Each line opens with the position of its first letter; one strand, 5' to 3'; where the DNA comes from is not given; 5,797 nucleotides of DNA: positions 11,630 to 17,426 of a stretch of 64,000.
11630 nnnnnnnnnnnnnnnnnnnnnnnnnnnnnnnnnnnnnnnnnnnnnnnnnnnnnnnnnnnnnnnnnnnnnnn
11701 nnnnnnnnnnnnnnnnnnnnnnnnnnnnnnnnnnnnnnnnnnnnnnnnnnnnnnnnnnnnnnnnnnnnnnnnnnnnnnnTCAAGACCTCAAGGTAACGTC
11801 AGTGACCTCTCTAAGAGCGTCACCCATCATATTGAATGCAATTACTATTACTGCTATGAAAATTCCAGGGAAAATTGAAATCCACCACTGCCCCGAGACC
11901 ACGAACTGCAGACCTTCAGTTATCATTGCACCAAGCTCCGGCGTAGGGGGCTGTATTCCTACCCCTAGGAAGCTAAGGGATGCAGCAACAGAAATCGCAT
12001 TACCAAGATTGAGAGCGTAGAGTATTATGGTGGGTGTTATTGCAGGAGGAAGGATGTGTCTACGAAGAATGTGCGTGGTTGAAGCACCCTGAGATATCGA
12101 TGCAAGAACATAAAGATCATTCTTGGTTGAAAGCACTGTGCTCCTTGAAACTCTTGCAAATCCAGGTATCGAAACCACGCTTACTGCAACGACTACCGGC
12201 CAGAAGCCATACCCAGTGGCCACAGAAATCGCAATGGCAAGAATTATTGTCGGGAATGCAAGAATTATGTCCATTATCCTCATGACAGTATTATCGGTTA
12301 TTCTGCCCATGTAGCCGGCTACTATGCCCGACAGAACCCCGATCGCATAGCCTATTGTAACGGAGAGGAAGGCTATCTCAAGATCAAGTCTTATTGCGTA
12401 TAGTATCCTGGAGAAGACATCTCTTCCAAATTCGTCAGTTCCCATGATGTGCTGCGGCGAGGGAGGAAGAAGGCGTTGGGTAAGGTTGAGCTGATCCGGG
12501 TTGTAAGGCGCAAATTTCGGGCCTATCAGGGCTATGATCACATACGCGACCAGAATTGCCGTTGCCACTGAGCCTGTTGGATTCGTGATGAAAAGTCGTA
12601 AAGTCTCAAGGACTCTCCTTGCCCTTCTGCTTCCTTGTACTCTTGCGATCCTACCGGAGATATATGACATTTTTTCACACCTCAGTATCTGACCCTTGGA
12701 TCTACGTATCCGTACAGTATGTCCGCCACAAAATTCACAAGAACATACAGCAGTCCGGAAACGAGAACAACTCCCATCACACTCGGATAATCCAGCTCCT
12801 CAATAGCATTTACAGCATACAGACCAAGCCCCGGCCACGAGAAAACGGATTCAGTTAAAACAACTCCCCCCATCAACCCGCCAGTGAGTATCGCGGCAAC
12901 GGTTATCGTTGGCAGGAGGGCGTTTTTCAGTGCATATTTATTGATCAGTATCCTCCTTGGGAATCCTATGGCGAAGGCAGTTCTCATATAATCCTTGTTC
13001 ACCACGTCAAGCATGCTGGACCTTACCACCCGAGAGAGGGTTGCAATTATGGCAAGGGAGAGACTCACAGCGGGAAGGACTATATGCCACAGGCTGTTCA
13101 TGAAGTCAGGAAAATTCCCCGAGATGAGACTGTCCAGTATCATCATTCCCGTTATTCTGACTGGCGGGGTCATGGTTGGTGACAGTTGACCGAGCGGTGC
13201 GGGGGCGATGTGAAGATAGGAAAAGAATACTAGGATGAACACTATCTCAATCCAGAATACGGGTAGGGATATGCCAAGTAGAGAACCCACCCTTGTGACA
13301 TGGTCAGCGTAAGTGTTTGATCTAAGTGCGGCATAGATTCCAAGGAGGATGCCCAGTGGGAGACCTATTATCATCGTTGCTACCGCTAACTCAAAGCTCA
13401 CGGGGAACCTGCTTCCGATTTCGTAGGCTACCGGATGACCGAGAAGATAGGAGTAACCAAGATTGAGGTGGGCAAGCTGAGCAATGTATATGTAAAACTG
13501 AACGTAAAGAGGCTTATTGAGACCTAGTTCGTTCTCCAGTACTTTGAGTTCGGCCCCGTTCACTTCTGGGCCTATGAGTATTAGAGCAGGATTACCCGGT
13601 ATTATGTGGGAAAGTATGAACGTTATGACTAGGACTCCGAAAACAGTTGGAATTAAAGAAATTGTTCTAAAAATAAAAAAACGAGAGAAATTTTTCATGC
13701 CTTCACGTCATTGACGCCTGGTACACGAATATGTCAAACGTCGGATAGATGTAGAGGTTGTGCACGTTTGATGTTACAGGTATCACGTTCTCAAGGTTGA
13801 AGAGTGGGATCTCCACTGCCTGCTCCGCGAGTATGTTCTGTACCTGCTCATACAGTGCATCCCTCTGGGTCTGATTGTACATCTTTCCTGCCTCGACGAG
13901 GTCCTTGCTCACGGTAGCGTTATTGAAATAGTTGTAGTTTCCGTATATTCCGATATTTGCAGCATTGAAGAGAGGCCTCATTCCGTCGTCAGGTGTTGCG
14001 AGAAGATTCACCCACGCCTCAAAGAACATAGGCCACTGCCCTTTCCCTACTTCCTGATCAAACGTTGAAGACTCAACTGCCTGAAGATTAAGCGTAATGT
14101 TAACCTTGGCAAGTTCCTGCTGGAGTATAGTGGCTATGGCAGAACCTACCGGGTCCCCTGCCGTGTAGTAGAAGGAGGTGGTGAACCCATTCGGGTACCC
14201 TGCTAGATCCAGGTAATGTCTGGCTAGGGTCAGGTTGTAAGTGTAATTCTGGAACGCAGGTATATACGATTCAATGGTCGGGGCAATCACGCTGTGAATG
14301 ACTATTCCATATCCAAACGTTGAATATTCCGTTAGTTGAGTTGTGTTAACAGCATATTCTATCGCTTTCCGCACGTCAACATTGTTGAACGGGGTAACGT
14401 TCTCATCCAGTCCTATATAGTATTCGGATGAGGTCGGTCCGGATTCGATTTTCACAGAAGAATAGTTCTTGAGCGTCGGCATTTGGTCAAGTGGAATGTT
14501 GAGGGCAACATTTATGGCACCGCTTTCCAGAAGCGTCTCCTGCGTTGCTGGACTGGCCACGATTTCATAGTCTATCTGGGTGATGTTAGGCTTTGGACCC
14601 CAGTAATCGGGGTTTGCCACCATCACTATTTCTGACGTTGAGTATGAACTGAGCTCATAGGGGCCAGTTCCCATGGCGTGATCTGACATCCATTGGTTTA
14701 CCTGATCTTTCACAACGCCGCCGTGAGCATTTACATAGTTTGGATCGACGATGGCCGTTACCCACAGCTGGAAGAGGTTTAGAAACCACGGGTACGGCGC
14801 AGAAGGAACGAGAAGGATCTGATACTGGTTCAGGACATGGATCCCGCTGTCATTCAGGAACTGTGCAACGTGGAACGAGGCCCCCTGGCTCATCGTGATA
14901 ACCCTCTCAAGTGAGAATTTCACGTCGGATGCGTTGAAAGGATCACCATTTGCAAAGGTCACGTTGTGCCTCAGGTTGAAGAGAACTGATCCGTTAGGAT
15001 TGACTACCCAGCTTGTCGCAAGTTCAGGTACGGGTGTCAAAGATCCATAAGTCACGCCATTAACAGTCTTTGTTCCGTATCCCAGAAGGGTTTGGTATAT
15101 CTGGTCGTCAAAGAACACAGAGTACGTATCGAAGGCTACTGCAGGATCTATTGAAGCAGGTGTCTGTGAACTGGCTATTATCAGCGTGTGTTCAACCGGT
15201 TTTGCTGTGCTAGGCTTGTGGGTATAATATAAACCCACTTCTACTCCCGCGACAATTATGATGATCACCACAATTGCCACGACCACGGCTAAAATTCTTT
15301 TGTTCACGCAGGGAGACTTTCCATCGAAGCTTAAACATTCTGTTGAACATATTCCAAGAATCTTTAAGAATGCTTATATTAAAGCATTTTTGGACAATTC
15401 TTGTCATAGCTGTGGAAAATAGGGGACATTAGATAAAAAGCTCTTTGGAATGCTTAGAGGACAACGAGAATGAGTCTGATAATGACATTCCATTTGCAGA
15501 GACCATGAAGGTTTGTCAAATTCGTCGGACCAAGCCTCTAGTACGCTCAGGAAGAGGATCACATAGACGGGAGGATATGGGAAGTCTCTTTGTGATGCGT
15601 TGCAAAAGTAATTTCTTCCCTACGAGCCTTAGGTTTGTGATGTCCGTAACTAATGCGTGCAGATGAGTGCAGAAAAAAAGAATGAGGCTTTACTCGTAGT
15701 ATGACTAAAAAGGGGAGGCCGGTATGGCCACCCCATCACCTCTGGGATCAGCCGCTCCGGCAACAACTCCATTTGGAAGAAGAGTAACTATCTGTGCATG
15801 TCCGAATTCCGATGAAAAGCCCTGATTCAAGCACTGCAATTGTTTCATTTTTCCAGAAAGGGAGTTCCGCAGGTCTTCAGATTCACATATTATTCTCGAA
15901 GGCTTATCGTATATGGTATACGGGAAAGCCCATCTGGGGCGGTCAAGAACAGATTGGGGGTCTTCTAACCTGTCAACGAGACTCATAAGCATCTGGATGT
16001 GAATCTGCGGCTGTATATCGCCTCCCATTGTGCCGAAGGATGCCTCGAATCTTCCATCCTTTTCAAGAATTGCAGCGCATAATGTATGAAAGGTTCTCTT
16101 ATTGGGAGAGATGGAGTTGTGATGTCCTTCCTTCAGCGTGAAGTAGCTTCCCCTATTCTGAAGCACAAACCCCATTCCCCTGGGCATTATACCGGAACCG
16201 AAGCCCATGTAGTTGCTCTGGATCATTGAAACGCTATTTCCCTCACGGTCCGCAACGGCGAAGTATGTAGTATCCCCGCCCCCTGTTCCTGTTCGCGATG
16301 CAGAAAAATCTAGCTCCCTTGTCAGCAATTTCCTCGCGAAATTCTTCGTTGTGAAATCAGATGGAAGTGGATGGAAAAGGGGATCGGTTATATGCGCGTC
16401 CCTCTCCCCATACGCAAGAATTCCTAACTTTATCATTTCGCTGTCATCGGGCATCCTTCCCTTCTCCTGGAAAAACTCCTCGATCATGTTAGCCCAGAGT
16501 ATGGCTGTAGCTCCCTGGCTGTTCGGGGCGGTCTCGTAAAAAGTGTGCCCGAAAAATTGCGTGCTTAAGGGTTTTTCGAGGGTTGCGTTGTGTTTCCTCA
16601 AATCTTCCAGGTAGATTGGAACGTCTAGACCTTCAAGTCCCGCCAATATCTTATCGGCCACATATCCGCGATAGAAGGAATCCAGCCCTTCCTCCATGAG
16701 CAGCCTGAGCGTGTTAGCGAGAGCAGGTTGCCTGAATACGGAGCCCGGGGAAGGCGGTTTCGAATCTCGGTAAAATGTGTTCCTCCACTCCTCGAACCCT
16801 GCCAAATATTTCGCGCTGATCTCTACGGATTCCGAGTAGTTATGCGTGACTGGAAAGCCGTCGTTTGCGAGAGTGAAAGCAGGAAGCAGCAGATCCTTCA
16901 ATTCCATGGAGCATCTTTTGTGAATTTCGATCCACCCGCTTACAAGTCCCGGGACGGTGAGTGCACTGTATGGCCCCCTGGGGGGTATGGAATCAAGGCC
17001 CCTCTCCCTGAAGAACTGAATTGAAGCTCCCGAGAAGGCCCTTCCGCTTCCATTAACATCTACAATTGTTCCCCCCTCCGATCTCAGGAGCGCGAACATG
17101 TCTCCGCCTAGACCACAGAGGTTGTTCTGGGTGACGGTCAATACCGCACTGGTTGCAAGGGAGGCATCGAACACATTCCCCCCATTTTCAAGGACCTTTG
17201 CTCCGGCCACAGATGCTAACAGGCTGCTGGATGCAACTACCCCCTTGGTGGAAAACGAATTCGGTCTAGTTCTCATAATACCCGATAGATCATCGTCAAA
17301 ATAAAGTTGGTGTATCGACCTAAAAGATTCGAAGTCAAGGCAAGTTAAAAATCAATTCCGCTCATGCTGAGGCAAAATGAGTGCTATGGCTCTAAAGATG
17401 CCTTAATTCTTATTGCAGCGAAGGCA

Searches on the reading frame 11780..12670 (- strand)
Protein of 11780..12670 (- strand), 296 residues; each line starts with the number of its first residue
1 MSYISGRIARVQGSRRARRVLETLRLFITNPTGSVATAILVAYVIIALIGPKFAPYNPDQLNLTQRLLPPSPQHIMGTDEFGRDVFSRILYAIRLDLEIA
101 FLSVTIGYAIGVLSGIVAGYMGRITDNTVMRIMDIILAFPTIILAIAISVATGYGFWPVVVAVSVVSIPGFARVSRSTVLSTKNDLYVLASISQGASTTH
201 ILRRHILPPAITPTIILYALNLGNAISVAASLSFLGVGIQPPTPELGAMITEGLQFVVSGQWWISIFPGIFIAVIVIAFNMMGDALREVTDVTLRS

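Call 73: search_protein_families(library=pfam, proteins=[window:11780-12670:-], max_evalue=0.0001)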
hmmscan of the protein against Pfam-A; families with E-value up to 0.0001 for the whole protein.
window:11780-12670:- (296 aa): 2 families
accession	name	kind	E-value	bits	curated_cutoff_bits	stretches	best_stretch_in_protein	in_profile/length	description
PF00528.27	BPD_transp_1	-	9.3e-29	100.9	26.4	1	111-288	1-176/184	Binding-protein-dependent transport system inner membrane component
PF12911.12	OppC_N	-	6.4e-09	36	23.9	1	23-70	6-53/53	N-terminal TM domain of oligopeptide transport permease C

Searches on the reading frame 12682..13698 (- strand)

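Call 74: search_protein_families(library=pfam, proteins=[window:12682-13698:-], max_evalue=0.0001)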
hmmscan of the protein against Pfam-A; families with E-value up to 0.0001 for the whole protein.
window:12682-13698:- (338 aa): 2 families
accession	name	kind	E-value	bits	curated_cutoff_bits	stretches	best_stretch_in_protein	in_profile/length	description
PF00528.27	BPD_transp_1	-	1.3e-37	129.8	26.4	1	116-337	1-183/184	Binding-protein-dependent transport system inner membrane component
PF19300.4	BPD_transp_1_N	-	3.8e-11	43.6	23.8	1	6-99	3-108/114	Binding-prot-dependent transport system membrane comp, N-term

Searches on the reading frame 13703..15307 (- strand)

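Call 74: search_protein_families(library=pfam, proteins=[window:13703-15307:-], max_evalue=0.0001)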
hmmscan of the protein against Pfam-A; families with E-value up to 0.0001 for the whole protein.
window:13703-15307:- (534 aa): 1 family
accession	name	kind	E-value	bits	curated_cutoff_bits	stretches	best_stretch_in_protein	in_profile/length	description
PF00496.27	SBP_bac_5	-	2.2e-81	274.3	32.4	1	91-451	1-365/368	Bacterial extracellular solute-binding proteins, family 5 Middle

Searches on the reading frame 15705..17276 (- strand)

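Call 69: search_protein_families(library=pfam, proteins=[window:15705-17276:-], max_evalue=0.001)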
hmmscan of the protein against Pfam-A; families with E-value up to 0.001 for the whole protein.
window:15705-17276:- (523 aa): 1 family
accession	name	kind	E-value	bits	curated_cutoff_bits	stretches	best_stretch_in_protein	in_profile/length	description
PF01019.26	G_glu_transpept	-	1.7e-110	370.7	27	1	27-515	2-512/512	Gamma-glutamyltranspeptidase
